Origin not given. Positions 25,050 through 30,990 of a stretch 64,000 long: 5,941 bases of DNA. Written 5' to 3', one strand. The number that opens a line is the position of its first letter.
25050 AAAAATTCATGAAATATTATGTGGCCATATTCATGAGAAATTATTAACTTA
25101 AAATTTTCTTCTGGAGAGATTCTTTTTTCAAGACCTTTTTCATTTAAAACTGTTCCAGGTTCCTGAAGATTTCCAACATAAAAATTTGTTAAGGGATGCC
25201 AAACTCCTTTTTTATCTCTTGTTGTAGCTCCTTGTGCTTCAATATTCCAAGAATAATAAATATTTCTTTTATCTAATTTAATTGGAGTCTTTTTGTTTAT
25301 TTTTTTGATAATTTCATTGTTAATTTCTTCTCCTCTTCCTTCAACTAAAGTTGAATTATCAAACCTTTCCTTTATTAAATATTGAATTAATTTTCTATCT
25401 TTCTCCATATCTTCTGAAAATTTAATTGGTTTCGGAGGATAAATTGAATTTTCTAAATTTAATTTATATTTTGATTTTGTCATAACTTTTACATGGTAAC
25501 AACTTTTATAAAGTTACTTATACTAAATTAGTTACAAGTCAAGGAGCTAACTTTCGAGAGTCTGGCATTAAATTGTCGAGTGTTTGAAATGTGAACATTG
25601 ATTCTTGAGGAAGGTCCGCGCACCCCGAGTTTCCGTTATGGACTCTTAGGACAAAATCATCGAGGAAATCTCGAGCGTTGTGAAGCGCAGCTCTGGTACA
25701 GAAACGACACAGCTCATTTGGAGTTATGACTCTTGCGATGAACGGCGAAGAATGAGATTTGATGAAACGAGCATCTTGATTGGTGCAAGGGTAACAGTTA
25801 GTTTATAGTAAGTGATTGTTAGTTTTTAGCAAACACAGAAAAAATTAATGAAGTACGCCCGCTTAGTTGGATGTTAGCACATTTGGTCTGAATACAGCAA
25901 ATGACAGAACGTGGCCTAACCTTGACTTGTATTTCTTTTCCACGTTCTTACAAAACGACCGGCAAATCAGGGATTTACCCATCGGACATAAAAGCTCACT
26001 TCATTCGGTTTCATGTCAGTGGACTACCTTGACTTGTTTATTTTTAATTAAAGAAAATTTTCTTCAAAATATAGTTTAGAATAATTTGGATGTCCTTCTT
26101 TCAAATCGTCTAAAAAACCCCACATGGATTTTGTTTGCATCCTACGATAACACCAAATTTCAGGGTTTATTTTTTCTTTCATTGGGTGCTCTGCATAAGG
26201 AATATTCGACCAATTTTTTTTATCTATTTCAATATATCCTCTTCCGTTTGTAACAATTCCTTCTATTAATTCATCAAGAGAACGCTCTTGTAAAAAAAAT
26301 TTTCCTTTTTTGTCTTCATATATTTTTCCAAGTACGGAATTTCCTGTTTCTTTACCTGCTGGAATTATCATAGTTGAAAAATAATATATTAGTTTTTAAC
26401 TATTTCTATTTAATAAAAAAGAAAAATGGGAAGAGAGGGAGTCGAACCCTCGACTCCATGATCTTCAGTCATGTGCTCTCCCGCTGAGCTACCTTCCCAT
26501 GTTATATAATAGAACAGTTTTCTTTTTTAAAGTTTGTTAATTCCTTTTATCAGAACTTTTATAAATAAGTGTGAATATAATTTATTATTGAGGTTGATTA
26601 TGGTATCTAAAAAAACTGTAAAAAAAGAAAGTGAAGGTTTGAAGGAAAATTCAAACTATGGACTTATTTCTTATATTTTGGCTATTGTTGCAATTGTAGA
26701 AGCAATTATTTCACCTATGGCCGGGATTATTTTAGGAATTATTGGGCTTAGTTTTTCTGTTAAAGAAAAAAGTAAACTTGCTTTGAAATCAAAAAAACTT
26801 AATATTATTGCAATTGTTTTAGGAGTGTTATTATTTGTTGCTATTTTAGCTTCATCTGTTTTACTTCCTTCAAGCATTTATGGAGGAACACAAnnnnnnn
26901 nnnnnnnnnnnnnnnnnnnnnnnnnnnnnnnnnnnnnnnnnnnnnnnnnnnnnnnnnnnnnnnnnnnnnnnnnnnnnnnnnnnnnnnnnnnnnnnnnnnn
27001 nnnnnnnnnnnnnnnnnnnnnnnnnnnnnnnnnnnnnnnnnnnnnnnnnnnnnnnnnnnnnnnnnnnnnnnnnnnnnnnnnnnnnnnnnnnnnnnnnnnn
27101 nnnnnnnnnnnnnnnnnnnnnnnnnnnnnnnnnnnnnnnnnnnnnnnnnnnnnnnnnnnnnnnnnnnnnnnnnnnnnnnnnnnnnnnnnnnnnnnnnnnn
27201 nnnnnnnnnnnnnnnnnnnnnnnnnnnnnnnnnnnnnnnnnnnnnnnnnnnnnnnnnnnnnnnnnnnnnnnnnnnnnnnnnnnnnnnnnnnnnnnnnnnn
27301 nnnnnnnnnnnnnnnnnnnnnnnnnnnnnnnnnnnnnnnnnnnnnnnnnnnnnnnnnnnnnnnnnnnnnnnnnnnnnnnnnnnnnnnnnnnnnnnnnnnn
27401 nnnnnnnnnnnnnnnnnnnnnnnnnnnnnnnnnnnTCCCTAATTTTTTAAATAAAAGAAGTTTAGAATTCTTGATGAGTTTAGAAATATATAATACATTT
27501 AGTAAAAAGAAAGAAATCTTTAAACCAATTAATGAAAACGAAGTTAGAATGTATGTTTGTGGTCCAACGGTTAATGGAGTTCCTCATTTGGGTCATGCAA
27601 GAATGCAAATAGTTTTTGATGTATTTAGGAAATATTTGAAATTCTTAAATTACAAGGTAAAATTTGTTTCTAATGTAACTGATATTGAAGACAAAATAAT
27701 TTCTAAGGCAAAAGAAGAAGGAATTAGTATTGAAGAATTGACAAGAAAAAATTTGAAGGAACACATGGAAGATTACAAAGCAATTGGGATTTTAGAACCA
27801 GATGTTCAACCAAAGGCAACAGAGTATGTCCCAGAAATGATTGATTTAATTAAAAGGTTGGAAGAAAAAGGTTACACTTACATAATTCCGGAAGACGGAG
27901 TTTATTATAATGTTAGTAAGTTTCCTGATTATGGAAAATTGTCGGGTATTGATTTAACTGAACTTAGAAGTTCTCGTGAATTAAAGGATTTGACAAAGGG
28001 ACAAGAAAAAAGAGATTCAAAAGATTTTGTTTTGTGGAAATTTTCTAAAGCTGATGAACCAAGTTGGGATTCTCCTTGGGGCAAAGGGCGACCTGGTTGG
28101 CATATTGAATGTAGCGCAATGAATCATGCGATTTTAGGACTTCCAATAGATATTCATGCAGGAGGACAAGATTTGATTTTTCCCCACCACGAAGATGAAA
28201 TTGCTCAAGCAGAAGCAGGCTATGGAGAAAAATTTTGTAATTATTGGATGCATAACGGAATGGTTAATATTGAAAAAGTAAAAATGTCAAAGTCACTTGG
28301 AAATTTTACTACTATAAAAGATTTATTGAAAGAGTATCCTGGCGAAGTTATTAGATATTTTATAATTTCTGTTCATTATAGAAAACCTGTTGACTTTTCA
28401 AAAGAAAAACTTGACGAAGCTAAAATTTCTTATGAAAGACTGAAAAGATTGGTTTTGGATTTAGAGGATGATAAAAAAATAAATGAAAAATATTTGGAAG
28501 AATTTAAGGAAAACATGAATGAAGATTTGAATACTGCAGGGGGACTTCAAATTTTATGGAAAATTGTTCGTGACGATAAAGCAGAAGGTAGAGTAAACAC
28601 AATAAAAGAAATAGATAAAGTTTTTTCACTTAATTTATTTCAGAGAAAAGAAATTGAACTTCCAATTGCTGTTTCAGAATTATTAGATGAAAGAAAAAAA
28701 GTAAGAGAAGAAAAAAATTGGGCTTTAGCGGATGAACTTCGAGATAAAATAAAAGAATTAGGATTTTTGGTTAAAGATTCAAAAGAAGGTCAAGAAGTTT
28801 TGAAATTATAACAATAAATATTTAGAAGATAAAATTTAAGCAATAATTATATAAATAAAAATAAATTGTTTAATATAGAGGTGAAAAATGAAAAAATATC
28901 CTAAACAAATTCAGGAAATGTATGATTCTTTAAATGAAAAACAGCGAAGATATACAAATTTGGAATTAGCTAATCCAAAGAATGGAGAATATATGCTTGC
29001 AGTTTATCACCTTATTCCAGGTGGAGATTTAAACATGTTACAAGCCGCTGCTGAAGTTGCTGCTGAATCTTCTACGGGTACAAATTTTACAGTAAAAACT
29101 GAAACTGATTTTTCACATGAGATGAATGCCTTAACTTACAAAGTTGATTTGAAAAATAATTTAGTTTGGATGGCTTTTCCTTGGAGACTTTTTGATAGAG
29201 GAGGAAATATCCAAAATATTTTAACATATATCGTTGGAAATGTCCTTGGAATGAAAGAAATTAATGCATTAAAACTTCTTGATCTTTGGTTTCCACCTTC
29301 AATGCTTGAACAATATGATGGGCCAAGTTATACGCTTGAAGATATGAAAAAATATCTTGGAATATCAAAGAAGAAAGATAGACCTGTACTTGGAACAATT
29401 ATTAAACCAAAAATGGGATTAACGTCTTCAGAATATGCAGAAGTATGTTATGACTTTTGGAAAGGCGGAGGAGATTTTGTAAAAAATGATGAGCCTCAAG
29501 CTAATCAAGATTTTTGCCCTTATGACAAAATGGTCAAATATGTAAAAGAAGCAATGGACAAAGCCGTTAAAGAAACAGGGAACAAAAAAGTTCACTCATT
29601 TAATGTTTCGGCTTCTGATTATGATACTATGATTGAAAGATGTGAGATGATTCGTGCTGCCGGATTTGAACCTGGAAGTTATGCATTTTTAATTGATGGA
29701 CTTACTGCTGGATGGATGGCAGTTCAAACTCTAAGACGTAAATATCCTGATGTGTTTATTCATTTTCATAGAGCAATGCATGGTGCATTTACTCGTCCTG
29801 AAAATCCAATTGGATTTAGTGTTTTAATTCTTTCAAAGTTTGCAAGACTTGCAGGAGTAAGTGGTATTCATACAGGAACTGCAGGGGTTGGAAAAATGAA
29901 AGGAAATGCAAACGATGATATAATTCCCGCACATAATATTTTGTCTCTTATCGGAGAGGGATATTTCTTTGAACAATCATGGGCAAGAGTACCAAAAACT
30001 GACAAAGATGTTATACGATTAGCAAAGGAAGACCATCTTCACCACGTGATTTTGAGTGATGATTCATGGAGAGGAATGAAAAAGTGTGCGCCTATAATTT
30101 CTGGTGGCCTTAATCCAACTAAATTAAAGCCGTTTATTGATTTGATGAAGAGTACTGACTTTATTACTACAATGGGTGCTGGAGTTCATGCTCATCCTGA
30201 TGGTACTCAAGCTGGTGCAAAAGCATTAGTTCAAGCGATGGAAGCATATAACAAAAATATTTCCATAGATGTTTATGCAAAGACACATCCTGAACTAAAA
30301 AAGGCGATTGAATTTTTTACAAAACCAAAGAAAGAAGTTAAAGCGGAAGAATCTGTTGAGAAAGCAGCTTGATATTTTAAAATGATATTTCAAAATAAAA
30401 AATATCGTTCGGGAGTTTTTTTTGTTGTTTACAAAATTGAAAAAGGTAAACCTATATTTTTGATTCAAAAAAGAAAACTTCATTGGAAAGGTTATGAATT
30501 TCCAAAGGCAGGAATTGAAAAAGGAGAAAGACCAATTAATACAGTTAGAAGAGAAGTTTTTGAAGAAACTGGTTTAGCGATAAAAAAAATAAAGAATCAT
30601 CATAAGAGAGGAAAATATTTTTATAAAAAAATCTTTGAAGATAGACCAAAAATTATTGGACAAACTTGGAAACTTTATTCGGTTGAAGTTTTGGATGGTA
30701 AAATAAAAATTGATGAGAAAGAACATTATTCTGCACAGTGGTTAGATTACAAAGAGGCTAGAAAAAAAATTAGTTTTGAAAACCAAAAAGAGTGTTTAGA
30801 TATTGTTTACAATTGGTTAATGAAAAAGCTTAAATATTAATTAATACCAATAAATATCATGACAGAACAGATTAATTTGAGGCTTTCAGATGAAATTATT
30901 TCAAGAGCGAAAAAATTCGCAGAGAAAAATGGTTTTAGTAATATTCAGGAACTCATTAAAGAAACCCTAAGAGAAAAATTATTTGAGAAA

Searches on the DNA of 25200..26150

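Call 14: search_rna_families(source=window, start=25200, end=26150, threshold=evalue, max_evalue=1, show_alignments=1)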
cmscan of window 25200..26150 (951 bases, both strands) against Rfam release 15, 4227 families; matches with E-value up to 1: 2.
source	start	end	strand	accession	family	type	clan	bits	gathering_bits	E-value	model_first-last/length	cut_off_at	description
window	25571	25930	+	RF00373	RNaseP_arch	Gene; ribozyme;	CL00002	83.6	84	1.9e-23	1-288/288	no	Archaeal RNase P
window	25768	25861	+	RF00613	SNORD94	Gene; snRNA; snoRNA; CD-box;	-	17.1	60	0.25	1-137/137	no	Small nucleolar RNA SNORD94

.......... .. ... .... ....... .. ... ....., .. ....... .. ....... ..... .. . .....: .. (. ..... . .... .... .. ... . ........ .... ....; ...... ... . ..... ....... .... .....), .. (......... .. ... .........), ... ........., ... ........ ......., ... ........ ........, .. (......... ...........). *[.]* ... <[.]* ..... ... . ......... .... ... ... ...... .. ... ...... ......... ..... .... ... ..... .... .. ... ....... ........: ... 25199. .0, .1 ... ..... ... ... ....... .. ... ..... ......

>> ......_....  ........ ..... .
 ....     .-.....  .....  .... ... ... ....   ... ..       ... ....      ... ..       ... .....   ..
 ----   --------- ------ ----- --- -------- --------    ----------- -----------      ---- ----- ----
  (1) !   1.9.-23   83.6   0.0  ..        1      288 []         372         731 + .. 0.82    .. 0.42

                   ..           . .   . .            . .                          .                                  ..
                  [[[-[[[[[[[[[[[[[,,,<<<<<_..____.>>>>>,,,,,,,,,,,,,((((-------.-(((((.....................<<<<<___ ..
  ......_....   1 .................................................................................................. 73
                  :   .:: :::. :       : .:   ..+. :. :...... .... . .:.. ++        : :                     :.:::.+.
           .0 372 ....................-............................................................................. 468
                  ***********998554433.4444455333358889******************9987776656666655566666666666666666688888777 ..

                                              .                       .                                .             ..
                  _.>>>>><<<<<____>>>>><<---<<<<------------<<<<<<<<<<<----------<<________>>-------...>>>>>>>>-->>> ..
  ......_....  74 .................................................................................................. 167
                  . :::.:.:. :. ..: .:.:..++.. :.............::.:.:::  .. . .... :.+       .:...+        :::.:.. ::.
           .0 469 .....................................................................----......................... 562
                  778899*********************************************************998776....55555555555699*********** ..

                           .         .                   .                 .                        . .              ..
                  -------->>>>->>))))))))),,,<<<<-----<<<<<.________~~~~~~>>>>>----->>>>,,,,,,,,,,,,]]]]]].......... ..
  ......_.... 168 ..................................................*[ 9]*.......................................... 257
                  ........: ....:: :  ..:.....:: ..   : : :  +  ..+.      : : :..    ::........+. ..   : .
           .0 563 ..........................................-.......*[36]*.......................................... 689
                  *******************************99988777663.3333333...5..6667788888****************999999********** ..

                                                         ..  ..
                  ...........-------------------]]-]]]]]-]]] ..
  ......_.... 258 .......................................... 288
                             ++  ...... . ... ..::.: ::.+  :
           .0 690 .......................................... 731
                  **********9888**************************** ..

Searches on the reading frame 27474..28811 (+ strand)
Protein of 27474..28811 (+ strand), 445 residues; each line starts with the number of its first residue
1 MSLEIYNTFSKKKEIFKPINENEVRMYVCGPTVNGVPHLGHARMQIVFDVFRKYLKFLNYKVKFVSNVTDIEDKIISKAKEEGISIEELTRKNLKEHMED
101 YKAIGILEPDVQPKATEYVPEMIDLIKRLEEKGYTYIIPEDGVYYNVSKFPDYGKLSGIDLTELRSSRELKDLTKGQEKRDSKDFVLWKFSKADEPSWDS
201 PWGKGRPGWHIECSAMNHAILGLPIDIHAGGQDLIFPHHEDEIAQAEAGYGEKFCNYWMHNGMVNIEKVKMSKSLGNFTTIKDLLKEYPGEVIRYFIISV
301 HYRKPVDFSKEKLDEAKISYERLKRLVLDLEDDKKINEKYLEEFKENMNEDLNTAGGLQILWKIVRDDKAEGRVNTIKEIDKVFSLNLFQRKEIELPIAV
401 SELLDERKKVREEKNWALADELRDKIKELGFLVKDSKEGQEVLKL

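Call 89: search_protein_families(library=pfam, proteins=[window:27474-28811:+], max_evalue=0.001)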
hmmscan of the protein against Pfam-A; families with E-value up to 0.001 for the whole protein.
window:27474-28811:+ (445 aa): 7 families
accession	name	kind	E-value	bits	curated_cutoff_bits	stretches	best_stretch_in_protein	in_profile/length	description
PF01406.26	tRNA-synt_1e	-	4.4e-128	427.3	27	1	16-317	2-300/301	tRNA synthetases class I (C) catalytic domain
PF09334.17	tRNA-synt_1g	-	2.9e-19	69.5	20.1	2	32-138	9-116/391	tRNA synthetases class I (M)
PF23493.1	CysS_C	-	8e-10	39.1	23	1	395-442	3-50/51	Cysteinyl-tRNA ligase anticodon binding domain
PF00133.28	tRNA-synt_1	-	1.1e-09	38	22.7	1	224-307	328-412/414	tRNA synthetases class I (I, L, M and V)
PF01921.24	tRNA-synt_1f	-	7.1e-09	35.5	27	1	263-337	274-350/360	tRNA synthetases class I (K)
PF14175.11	YaaC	-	0.0006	19.7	27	0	240-362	106-213/307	YaaC-like Protein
PF09190.17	DALR_2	-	0.00068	20.6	22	0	343-367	1-25/57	DALR domain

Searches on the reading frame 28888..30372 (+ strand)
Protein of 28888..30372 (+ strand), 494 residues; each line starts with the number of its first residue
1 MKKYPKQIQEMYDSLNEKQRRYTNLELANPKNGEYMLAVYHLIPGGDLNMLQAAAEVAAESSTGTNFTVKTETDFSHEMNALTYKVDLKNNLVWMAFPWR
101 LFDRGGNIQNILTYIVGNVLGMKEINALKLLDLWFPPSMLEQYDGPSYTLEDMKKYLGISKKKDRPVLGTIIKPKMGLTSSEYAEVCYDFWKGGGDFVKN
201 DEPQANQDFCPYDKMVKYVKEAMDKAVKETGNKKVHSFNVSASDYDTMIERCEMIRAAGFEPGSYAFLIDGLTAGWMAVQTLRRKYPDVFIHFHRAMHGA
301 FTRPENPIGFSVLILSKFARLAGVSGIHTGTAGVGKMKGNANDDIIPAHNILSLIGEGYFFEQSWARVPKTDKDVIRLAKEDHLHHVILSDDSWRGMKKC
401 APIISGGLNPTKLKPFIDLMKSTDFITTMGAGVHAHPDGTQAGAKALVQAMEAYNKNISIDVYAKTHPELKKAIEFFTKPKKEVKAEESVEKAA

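Call 90: search_protein_families(library=pfam, proteins=[window:28888-30372:+], max_evalue=0.001)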
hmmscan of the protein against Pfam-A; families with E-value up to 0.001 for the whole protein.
window:28888-30372:+ (494 aa): 2 families
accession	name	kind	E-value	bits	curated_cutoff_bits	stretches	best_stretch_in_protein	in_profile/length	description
PF00016.26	RuBisCO_large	-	1.7e-90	303.8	30.1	2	161-371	10-222/299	Ribulose bisphosphate carboxylase large chain, catalytic domain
PF02788.21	RuBisCO_large_N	-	1.6e-27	96.6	20.7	1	32-139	10-120/120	Ribulose bisphosphate carboxylase large chain, N-terminal domain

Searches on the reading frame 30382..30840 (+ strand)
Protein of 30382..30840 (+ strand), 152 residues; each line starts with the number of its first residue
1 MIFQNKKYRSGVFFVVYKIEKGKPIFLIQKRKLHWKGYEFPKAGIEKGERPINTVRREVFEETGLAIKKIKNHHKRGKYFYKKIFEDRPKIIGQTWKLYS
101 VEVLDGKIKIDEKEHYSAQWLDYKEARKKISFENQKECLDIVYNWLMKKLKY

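Call 90: search_protein_families(library=pfam, proteins=[window:30382-30840:+], max_evalue=0.001)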
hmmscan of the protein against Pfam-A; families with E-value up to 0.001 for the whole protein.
window:30382-30840:+ (152 aa): 1 family
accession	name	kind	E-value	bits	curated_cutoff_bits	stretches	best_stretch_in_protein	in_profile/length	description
PF00293.34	NUDIX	-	1.5e-16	61.1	21.1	1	9-131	3-124/134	NUDIX domain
